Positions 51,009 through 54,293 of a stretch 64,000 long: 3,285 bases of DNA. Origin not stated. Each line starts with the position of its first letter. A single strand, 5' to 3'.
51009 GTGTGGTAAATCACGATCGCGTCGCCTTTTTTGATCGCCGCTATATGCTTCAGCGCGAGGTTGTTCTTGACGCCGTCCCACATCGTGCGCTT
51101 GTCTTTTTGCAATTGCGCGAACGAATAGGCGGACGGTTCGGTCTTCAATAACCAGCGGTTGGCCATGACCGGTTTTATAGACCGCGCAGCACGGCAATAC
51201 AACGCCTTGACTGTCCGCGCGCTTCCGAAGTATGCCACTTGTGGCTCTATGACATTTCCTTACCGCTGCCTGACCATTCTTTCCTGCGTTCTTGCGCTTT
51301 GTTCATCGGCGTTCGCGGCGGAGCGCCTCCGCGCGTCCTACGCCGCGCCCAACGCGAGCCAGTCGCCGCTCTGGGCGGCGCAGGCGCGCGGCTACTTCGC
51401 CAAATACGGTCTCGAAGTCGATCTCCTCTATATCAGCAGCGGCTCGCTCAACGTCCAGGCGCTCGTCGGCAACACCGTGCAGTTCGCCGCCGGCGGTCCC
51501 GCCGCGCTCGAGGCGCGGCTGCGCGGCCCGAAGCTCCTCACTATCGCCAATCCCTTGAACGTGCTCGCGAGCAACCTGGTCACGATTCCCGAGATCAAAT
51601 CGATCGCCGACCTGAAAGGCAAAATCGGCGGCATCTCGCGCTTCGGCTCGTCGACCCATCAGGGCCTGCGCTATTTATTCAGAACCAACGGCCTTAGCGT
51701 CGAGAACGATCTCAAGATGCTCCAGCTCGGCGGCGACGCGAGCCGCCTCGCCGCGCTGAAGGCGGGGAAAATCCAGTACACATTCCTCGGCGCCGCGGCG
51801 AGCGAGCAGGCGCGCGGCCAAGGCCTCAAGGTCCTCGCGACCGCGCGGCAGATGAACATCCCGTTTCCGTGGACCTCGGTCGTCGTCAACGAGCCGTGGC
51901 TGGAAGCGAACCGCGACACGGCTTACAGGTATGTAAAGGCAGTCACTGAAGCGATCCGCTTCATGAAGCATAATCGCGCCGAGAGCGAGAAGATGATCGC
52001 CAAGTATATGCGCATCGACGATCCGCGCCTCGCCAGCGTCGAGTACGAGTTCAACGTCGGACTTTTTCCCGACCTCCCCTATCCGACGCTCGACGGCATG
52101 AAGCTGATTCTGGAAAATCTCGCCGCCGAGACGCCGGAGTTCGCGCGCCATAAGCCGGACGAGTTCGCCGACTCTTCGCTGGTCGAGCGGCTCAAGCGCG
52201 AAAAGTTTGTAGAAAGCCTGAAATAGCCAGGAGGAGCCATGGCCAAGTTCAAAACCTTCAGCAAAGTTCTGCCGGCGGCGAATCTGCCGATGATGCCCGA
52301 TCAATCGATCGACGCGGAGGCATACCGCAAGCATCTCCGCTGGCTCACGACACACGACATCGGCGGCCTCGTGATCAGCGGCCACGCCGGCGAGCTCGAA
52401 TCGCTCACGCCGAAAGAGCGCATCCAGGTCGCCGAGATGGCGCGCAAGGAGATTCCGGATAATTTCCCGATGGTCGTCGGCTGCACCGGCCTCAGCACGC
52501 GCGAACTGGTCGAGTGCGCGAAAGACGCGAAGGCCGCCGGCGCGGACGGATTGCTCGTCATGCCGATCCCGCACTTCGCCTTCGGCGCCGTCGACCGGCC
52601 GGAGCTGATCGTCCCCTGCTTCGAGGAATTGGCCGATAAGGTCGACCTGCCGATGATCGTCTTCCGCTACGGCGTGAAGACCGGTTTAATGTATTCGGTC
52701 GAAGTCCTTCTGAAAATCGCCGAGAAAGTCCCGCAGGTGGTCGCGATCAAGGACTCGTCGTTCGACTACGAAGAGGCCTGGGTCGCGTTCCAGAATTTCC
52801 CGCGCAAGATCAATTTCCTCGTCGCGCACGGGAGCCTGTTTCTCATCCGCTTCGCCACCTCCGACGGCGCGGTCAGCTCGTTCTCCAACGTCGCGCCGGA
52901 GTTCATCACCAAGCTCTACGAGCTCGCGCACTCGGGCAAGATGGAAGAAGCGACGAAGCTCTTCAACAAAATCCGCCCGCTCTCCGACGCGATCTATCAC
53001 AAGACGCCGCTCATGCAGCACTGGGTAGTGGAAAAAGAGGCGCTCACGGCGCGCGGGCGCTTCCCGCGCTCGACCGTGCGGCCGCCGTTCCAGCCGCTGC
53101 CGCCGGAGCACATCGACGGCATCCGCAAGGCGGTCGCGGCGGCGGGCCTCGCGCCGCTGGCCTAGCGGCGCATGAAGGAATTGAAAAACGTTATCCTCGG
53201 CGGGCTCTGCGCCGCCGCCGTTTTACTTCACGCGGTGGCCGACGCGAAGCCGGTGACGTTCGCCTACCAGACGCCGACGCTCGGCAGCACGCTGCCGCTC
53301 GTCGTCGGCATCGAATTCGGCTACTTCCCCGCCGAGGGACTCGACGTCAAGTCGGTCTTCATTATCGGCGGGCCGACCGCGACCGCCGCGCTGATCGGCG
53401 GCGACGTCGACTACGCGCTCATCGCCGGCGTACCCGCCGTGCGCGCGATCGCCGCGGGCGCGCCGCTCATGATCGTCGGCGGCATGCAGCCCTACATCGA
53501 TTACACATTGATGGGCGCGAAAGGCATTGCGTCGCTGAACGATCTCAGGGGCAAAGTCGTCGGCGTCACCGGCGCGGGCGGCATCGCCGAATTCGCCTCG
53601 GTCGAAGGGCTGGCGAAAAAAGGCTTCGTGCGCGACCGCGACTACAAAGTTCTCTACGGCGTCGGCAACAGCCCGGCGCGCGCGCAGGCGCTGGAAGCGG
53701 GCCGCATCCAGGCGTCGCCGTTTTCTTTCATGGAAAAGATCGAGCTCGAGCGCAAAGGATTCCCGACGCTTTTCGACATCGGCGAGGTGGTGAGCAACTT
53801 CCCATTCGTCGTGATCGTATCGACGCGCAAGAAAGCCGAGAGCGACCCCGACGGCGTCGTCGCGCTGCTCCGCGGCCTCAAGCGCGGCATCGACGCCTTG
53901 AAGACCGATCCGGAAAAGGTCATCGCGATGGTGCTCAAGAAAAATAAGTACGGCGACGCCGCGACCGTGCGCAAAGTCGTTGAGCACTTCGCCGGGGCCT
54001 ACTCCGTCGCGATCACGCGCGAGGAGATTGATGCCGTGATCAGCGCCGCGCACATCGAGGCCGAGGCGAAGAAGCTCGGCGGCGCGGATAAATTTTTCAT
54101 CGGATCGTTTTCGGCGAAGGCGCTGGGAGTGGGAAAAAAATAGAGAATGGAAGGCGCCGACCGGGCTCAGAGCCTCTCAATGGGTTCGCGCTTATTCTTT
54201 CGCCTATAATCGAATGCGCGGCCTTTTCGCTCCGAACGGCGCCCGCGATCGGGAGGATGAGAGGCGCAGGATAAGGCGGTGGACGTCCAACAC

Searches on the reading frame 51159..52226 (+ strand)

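Call 39: search_protein_families(library=pfam, proteins=[window:51159-52226:+], max_evalue=1)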
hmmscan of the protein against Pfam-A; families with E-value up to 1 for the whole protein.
window:51159-52226:+ (355 aa): 5 families
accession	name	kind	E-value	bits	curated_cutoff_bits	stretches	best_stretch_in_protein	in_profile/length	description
PF09084.16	NMT1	-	4.1e-17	63.2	20.5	1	67-272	3-212/216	NMT1/THI5 like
PF13379.11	NMT1_2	-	2.2e-15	57.6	24.7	1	67-282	17-249/252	NMT1-like family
PF12974.12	Phosphonate-bd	-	0.00023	21.1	27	1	84-282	28-228/242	ABC transporter, phosphonate, periplasmic substrate-binding protein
PF16868.10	NMT1_3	-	0.0013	18.8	27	1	142-214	99-170/289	NMT1-like family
PF04225.17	LysM_OapA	-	0.16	12.5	22.3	1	168-204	11-47/85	Opacity-associated protein A LysM-like domain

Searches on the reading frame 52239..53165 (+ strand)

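Call 39: search_protein_families(library=pfam, proteins=[window:52239-53165:+], max_evalue=1)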
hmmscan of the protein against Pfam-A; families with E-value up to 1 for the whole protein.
window:52239-53165:+ (308 aa): 1 family
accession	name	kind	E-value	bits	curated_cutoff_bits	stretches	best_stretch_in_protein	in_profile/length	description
PF00701.28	DHDPS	-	1.7e-34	119.3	22.1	1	7-301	2-288/289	Dihydrodipicolinate synthetase family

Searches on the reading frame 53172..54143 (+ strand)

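Call 39: search_protein_families(library=pfam, proteins=[window:53172-54143:+], max_evalue=1)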
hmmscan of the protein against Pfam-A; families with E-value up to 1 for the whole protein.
window:53172-54143:+ (323 aa): 4 families
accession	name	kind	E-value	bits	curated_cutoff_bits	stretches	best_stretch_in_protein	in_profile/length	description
PF09084.16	NMT1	-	5.9e-20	72.5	20.5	1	41-249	5-215/216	NMT1/THI5 like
PF13379.11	NMT1_2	-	8.1e-07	29.5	24.7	1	38-243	16-238/252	NMT1-like family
PF12974.12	Phosphonate-bd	-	0.11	12.3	27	1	58-183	30-161/242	ABC transporter, phosphonate, periplasmic substrate-binding protein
PF14069.11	SpoVIF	-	0.23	11.6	27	1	252-292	19-59/72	Stage VI sporulation protein F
